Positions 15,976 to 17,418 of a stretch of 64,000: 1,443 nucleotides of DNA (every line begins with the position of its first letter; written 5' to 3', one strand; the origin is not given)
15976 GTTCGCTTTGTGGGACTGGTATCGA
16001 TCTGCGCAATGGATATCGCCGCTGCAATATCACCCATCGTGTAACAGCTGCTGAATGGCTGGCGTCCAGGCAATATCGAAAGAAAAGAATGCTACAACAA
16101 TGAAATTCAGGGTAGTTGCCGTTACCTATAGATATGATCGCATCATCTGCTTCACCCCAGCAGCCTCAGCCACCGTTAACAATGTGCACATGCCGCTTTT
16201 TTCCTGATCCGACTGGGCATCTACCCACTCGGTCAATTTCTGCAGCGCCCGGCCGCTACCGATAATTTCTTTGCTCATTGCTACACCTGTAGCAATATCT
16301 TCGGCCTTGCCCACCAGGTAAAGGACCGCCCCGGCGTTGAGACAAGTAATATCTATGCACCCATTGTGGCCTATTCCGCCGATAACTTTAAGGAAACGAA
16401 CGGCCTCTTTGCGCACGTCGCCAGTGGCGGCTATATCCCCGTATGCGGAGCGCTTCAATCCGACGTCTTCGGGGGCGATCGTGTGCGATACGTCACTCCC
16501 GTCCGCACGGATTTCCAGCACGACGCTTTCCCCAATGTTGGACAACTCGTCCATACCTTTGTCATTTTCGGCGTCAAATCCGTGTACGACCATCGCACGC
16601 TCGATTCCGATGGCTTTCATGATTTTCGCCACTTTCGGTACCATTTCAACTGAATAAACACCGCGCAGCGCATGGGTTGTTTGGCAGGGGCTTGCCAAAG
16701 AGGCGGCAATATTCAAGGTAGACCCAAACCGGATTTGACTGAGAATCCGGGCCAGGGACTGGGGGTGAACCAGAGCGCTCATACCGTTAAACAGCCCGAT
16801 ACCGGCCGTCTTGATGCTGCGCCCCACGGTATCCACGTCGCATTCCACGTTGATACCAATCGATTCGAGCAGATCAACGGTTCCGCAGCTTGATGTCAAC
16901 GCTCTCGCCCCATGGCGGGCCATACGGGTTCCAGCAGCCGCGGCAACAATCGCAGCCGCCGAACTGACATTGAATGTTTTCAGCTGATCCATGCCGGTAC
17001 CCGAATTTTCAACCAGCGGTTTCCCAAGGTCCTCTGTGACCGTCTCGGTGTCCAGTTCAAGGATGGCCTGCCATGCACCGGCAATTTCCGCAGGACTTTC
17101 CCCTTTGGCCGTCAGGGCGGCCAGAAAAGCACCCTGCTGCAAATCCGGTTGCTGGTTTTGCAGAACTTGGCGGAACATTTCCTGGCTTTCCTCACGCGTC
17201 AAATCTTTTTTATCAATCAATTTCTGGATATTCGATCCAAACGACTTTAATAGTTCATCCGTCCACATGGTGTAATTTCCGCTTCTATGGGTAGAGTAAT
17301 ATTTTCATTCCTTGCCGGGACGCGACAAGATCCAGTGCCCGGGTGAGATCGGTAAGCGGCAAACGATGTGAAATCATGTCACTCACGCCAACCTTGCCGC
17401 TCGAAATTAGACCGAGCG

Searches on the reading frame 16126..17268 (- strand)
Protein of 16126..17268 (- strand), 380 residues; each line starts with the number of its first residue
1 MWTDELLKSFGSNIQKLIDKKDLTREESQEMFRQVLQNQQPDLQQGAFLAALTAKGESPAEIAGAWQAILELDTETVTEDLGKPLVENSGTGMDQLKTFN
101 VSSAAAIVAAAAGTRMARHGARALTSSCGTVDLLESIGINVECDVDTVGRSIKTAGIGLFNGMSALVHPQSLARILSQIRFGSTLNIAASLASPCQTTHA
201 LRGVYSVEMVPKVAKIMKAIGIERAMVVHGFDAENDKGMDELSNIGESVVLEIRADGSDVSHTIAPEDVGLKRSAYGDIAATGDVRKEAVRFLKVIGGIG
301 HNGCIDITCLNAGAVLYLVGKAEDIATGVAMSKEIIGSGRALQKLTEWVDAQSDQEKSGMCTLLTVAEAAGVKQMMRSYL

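Call 4: search_protein_families(library=pfam, proteins=[window:16126-17268:-])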
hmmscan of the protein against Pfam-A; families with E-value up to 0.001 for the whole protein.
window:16126-17268:- (380 aa): 2 families
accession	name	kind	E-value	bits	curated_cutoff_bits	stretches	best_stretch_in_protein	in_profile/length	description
PF00591.27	Glycos_transf_3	-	6.1e-51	173.9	27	1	83-342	2-253/253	Glycosyl transferase family, a/b domain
PF02885.22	Glycos_trans_3N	-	3e-18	65.8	26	1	14-71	4-61/63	Glycosyl transferase family, helical bundle domain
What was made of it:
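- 16126..17268 (-): Gene 2: TrpD-fold (type III PRT) paralogue (380 aa), with GTGMD, RHGAR and FGSTLN in place of GTGGD, KHGN(R/K) and (I/V)RT(I/V)FN; DE retained. Pfam Glycos_transf_3 and Glycos_trans_3N (call 4).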

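Call 5: search_protein_families(library=ncbifam, proteins=[window:16126-17268:-])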
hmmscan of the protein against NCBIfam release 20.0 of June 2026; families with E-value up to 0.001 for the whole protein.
window:16126-17268:- (380 aa): 12 families
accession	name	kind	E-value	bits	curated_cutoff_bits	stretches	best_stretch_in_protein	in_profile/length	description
TIGR01245.1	trpD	equivalog_domain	1.2e-72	245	199.05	1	14-350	1-329/330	anthranilate phosphoribosyltransferase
NF011201.0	PRK14607.1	equivalog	2.4e-66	224.5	670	1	12-355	197-531/534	bifunctional anthranilate synthase component II/anthranilate phosphoribosyltransferase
NF007073.0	PRK09522.1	equivalog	6.3e-37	127.7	738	1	13-346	203-525/531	bifunctional anthranilate synthase glutamate amidotransferase component TrpG/anthranilate phosphoribosyltransferase TrpD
NF005635.0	PRK07394.1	equivalog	3.6e-19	69.3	287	1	5-350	7-342/348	hypothetical protein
NF006564.0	PRK09071.1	equivalog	2.1e-13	50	257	1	20-231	27-235/335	glycosyl transferase family protein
TIGR03327.1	AMP_phos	equivalog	1.5e-12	46.8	535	1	13-161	90-233/500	AMP phosphorylase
TIGR02644.1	Y_phosphoryl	subfamily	1.7e-12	46.9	409.05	1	14-164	5-153/417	pyrimidine-nucleoside phosphorylase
NF003338.0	PRK04350.1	subfamily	5.1e-12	44.9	434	1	12-156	94-233/502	thymidine phosphorylase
TIGR02645.1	ARCH_P_rylase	hypoth_equivalog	1.7e-11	43.3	434.6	1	13-161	89-232/493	putative thymidine phosphorylase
NF006005.0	PRK08136.1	equivalog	2.3e-10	40.3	185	1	21-234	18-231/314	DNA-binding protein YbiB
NF004490.0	PRK05820.1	equivalog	2.4e-10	39.6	269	1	14-161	9-154/439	thymidine phosphorylase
NF004747.0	PRK06078.1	equivalog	3.9e-08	32.3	559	1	14-167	7-158/434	pyrimidine-nucleoside phosphorylase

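Call 7: find_homologous_proteins(query=window:16126-17268:-)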
Query window:16126-17268:- (380 aa): 2608 proteins with E <= 0.001 among 8000 candidates; the best 120 are listed.
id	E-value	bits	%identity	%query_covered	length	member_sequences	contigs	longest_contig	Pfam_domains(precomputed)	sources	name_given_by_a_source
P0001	7.3e-226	767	91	100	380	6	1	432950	PF00591.28,PF02885.23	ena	-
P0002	4.7e-210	715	87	100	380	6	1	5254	PF00591.28,PF02885.23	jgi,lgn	-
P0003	6.9e-208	708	86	100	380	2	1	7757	PF00591.28,PF02885.23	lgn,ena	-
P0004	3.9e-201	685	83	100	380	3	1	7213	PF00591.28,PF02885.23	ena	-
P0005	1.0e-199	681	82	100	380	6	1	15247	PF00591.28,PF02885.23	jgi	jgi:anthranilate phosphoribosyltransferase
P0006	4.2e-190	649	78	100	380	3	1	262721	PF00591.28,PF02885.23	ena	-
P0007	1.7e-188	644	77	100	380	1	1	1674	PF00591.28,PF02885.23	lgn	-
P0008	1.2e-168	579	70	100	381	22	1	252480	PF00591.28,PF02885.23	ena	-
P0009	1.5e-168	578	71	98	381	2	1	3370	PF00591.28,PF02885.23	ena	-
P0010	2.5e-168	578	69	100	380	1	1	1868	PF00591.28,PF02885.23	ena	-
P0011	3.3e-168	577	70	100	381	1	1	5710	PF00591.28,PF02885.23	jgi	jgi:anthranilate phosphoribosyltransferase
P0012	3.6e-168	577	70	98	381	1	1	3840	PF00591.28,PF02885.23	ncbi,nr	ncbi:MAG: anthranilate phosphoribosyltransferase [Desulfobacterales bacterium]|nr:anthranilate phosp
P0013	1.7e-167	575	71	98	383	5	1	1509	PF00591.28,PF02885.23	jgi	jgi:anthranilate phosphoribosyltransferase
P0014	3.0e-167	574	71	98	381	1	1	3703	PF00591.28,PF02885.23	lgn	-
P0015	4.0e-166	570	69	100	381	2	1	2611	PF00591.28,PF02885.23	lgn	-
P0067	5.1e-159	547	67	98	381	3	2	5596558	PF00591.28,PF02885.23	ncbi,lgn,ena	-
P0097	1.8e-151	522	63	98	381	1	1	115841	PF00591.28,PF02885.23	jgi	jgi:anthranilate phosphoribosyltransferase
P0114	1.2e-147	510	61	98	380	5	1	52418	PF00591.28,PF02885.23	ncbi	-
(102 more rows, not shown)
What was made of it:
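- All named database relatives are called anthranilate phosphoribosyltransferase (calls 5, 7).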

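Call 10: find_encoding_contigs(protein=P0001, flank=10000, max_places=3)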
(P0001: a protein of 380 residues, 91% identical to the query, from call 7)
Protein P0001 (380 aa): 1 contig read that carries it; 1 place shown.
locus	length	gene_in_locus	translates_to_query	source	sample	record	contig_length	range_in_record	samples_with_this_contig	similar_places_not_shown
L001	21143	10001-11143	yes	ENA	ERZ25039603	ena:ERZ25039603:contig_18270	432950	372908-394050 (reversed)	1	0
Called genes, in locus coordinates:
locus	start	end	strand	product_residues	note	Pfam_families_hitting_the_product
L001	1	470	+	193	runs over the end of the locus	PF09335:VTT_dom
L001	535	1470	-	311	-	PF00126:HTH_1, PF03466:LysR_substrate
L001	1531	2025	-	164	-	PF01467:CTP_transf_like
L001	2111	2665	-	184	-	PF03602:Cons_hypoth95, PF02475:TRM5-TYW2_MTfase (weak), PF05175:MTS (weak)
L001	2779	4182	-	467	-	PF00004:AAA (faint), PF00072:Response_reg, PF00158:Sigma54_activat, PF01078:Mg_chelatase (faint), PF14532:Sigma54_activ_2, PF07728:AAA_5, PF25601:AAA_lid_14, PF02954:HTH_8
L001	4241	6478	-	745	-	PF00672:HAMP, PF00989:PAS, PF08448:PAS_4, PF13426:PAS_9 (weak), PF00512:HisKA, PF02518:HATPase_c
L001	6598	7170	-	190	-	PF14334:DUF4390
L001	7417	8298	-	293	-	PF03331:LpxC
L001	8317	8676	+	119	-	-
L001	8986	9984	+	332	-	PF08240:ADH_N, PF00107:ADH_zinc_N (weak)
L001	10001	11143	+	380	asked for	PF02885:Glycos_trans_3N, PF00591:Glycos_transf_3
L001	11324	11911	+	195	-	PF13541:ChlI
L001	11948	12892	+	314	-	PF00158:Sigma54_activat (weak), PF01078:Mg_chelatase, PF05496:RuvB_N (faint), PF00004:AAA (faint), PF07728:AAA_5, PF00493:MCM (weak), PF13335:Mg_chelatase_C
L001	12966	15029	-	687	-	PF00924:MS_channel_2nd, PF21082:MS_channel_3rd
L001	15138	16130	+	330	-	PF01075:Glyco_transf_9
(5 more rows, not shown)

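Call 15: find_related_loci(query=A1, collection=genome_contigs, flank=4000)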
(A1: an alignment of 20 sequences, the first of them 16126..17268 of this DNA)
Query A1 (380 aa) in genome_contigs; peptide patterns used: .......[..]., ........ (x = any residue, [..] = any of these).
357 stretches matched a pattern; 330 encode a relative of the query (tblastn E <= 1e-3); the best 80 are kept; 80 distinct loci.
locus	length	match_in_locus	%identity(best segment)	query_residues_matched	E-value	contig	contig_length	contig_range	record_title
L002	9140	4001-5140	91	1-380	0e+0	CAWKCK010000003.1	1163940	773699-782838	MAG: uncultured delta proteobacterium isolate MFD03804.bin.1.209 genome assembly, contig: contig_1549, whole genome shot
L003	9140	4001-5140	88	1-380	0e+0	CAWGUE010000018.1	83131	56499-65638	MAG: uncultured delta proteobacterium isolate MFD09779.bin.1.212 genome assembly, contig: contig_4848, whole genome shot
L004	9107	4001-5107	70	5-373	9e-167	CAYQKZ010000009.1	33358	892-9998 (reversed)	MAG TPA_asm: uncultured Desulfobacterales bacterium isolate SRP272421_co2_290 genome assembly, contig: NODE_2845_length_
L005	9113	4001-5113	69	3-373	1e-164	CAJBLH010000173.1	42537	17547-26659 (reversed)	MAG: uncultured Desulfobacteraceae bacterium isolate Loc090721-6m_bin-047 genome assembly, contig: bin-047:173/315, whol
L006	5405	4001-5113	69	2-372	5e-165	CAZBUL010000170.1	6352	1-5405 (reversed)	MAG TPA_asm: uncultured Desulfobacterales bacterium isolate binchicken_co309_126 genome assembly, contig: NODE_8192_leng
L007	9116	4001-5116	69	2-373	5e-164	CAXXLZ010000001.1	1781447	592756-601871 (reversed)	MAG: Thermodesulfobacteriota bacterium isolate 2fdc769d-9a05-4c3a-9363-a2f454578bb3 genome assembly, contig: contig_1, w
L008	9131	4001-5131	65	2-378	5e-163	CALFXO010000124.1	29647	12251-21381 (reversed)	MAG TPA_asm: uncultured Syntrophobacteraceae bacterium isolate SRR3330210_bin.40_CONCOCT_v1.1_MAG genome assembly, conti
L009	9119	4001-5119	68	2-374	2e-161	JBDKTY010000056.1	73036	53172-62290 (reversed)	MAG: Syntrophobacter sp. isolate 7_bin.95 c_000000240624, whole genome shotgun sequence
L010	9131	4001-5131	66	3-379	3e-161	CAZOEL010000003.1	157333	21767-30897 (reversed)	MAG TPA_asm: uncultured Syntrophobacteraceae bacterium isolate binchicken_co269_257 genome assembly, contig: NODE_96_len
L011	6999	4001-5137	66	2-380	4e-161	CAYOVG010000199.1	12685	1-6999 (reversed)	MAG TPA_asm: uncultured Syntrophobacteraceae bacterium isolate binchicken_co168_41 genome assembly, contig: NODE_8469_le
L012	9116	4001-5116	67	2-373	3e-161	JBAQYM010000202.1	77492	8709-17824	MAG: Syntrophobacteraceae bacterium isolate MFD12011_ilm_asm_bin22 k127_137499, whole genome shotgun sequence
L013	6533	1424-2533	67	3-372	1e-160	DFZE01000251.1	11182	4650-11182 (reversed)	MAG TPA_asm: Desulfobacteraceae bacterium UBA4064 UBA4064_contig_31214, whole genome shotgun sequence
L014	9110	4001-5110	67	3-372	1e-160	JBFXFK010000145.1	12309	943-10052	MAG: Desulfatirhabdiaceae bacterium isolate CA_2019_TPIn_138 NODE_18423_length_12309_cov_9.693400_TPIn, whole genome sho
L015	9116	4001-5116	67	2-373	4e-160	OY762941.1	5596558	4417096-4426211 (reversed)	MAG: uncultured Syntrophobacter sp. isolate 8beb1b32-fcc7-4ae2-b8e9-2f20d438afad genome assembly, chromosome: 1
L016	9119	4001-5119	69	3-375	5e-160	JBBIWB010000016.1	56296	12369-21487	MAG: Desulfobacteraceae bacterium isolate QH2F170213_bin_90 NODE_249_length_56296_cov_18.413204, whole genome shotgun se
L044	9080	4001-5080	57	4-363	1e-133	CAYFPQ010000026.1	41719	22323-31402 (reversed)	MAG TPA_asm: uncultured Victivallales bacterium isolate ERP019367_co2_131 genome assembly, contig: NODE_807_length_41719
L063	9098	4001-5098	54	7-373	1e-126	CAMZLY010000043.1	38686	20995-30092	uncultured bacterium isolate RB_MAG_00009 genome assembly, contig: RB_MAG_00009_000000000009, whole genome shotgun seque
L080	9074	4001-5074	57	3-360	2e-122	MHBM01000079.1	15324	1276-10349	MAG: Lentisphaerae bacterium RIFOXYA12_FULL_48_11 rifixya3_full_scaffold_1961, whole genome shotgun sequence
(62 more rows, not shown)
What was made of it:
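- Linkage: 330 relatives of the paralogue were found in the GTDB species representatives (call 15).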

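Call 22: search_solved_structures(query=window:16126-17268:-, max_evalue=1e-10, show_alignments=1)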
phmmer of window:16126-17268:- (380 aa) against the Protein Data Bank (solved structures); distinct sequences matched with E-value up to 1e-10: 25.
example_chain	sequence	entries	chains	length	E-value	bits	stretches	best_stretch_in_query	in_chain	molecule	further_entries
9ucw_A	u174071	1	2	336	9.9e-48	166.2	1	14-350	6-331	Anthranilate phosphoribosyltransferase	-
4hkm_A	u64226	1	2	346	7.9e-45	156.6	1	14-348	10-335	Anthranilate phosphoribosyltransferase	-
5noe_A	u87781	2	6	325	9e-43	149.9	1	14-347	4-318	Anthranilate phosphoribosyltransferase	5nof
4yi7_A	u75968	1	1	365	2.2e-40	142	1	19-346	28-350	Anthranilate phosphoribosyltransferase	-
4gtn_A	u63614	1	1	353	5.4e-40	140.7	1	20-346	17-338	Anthranilate phosphoribosyltransferase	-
1v8g_A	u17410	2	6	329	1.7e-37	132.5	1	15-348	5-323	anthranilate phosphoribosyltransferase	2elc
1vqu_A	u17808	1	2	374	6.1e-37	130.7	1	9-348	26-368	Anthranilate phosphoribosyltransferase 2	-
1kgz_A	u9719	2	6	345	1.6e-31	112.9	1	14-347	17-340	Anthranilate phosphoribosyltransferase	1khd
4x5b_A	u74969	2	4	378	1.1e-27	100.3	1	13-349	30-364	Anthranilate phosphoribosyltransferase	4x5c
4x58_A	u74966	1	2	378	1.1e-27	100.2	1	13-349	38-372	Anthranilate phosphoribosyltransferase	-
4x59_A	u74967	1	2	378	2.6e-27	99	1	13-349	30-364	Anthranilate phosphoribosyltransferase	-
4x5e_A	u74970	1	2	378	4e-27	98.4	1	13-349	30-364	Anthranilate phosphoribosyltransferase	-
4x5a_A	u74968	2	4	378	5.4e-27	98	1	13-349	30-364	Anthranilate phosphoribosyltransferase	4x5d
2bpq_A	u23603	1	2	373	6e-27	97.8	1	13-349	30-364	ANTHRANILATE PHOSPHORIBOSYLTRANSFERASE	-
3qqs_A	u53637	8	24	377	6.1e-27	97.8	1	13-349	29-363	Anthranilate phosphoribosyltransferase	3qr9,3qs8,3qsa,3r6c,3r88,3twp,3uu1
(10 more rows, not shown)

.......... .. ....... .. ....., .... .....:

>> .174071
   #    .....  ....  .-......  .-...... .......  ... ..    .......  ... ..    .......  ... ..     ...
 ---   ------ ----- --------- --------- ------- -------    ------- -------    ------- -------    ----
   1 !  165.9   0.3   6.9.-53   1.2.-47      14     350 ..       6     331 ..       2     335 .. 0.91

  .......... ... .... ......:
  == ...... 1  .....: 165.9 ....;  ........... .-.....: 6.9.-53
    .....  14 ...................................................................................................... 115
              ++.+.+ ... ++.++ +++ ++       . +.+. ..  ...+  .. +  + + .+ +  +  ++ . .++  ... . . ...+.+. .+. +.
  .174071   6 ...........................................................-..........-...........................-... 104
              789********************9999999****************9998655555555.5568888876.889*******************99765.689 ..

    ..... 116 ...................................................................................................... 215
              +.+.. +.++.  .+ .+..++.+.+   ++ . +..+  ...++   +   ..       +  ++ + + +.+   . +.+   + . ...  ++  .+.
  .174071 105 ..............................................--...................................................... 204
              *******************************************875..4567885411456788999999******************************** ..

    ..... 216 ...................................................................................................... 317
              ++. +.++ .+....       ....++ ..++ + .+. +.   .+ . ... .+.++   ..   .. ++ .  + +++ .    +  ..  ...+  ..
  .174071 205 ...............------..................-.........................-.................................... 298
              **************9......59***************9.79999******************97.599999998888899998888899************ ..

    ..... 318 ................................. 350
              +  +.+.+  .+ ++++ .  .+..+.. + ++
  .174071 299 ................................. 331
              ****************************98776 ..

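Call 36: search_solved_structures(query=A1, max_evalue=1e-10, show_alignments=3)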
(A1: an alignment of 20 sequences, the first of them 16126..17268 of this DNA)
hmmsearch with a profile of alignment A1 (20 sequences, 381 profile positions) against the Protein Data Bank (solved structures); distinct sequences matched with E-value up to 1e-10: 27.
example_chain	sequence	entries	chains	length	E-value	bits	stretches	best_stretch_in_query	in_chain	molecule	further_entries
9ucw_A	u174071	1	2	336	1.9e-62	214.4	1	14-351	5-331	Anthranilate phosphoribosyltransferase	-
4hkm_A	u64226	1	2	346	1.8e-55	191.4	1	14-357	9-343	Anthranilate phosphoribosyltransferase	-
4yi7_A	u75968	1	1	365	7e-50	173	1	13-347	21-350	Anthranilate phosphoribosyltransferase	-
4gtn_A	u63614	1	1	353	2e-49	171.5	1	15-347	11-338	Anthranilate phosphoribosyltransferase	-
1vqu_A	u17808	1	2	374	1.4e-47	165.4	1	6-350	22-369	Anthranilate phosphoribosyltransferase 2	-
1v8g_A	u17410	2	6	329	2.5e-45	158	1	15-351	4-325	anthranilate phosphoribosyltransferase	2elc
5noe_A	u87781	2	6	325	5.6e-44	153.6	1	16-347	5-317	Anthranilate phosphoribosyltransferase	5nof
1kgz_A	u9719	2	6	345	1.1e-39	139.5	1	15-347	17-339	Anthranilate phosphoribosyltransferase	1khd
4x5b_A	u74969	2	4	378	1.2e-35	126.2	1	14-352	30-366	Anthranilate phosphoribosyltransferase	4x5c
4x58_A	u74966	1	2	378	3.6e-35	124.6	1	14-351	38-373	Anthranilate phosphoribosyltransferase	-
4x5e_A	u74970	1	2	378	6.1e-35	123.9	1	14-352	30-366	Anthranilate phosphoribosyltransferase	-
4x5a_A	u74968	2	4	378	1e-34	123.1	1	14-352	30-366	Anthranilate phosphoribosyltransferase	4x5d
4ij1_A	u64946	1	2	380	1.2e-34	122.8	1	14-352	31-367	Anthranilate phosphoribosyltransferase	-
3qqs_A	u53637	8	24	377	1.3e-34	122.8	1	14-352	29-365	Anthranilate phosphoribosyltransferase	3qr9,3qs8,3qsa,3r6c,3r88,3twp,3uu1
1zvw_A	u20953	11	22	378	1.3e-34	122.8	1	14-352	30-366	Anthranilate phosphoribosyltransferase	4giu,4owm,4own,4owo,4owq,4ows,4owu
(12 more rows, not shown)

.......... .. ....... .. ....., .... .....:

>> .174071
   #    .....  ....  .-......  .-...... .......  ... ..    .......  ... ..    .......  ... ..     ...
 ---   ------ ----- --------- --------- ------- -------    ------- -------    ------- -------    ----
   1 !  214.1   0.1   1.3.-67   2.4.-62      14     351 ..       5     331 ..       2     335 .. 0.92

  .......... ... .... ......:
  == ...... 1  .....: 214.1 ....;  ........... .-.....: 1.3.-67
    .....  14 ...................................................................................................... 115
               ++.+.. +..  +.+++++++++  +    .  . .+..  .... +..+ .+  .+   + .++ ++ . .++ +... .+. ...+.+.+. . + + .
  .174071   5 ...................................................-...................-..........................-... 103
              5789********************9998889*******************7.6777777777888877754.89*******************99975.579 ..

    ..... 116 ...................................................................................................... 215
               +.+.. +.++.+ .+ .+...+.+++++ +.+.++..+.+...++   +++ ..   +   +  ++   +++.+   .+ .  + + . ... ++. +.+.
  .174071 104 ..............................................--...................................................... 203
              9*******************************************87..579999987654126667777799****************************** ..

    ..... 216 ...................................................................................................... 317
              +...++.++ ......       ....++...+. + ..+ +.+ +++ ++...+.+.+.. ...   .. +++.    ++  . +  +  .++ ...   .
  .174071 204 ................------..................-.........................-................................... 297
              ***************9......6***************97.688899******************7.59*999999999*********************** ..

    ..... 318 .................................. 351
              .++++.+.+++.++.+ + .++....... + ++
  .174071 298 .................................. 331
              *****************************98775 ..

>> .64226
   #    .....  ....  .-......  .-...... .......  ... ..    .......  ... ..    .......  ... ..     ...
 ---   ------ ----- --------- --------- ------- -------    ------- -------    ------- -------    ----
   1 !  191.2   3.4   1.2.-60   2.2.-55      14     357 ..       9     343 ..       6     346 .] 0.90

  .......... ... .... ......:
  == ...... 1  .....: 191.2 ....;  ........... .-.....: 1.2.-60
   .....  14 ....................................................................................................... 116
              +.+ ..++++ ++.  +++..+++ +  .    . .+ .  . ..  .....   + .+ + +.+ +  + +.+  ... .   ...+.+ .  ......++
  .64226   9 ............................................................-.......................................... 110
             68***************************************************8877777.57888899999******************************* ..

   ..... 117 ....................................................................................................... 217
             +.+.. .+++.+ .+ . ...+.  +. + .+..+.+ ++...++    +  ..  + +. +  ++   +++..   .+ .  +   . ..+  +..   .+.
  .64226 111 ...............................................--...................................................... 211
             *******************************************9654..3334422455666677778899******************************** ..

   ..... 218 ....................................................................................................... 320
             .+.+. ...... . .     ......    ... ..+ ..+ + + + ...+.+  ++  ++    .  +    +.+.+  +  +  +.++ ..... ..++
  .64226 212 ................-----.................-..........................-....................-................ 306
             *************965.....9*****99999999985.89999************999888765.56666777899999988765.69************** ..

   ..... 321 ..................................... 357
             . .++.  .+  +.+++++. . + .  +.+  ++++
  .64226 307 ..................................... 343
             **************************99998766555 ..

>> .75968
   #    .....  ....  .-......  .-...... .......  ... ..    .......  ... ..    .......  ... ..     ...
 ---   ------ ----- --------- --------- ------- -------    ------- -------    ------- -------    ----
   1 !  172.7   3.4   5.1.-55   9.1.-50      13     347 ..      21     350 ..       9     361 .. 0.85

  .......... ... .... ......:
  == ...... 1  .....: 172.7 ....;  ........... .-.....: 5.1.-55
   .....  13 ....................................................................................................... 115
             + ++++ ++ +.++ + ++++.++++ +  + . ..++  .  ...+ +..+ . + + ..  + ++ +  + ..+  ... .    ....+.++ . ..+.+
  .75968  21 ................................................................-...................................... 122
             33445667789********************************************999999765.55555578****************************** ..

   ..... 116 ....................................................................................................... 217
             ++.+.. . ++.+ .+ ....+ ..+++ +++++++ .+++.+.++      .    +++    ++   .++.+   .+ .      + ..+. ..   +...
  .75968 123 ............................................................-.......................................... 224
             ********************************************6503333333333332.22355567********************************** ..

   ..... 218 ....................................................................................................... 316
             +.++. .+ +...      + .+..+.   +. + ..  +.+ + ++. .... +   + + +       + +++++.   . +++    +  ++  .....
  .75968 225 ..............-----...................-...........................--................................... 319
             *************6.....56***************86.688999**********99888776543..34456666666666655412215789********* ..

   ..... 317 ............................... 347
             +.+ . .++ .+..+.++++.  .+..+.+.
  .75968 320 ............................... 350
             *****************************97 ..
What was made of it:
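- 16126..17268 (-): Alignments to solved anthranilate phosphoribosyltransferase (AnPRT) structures (calls 22, 36).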
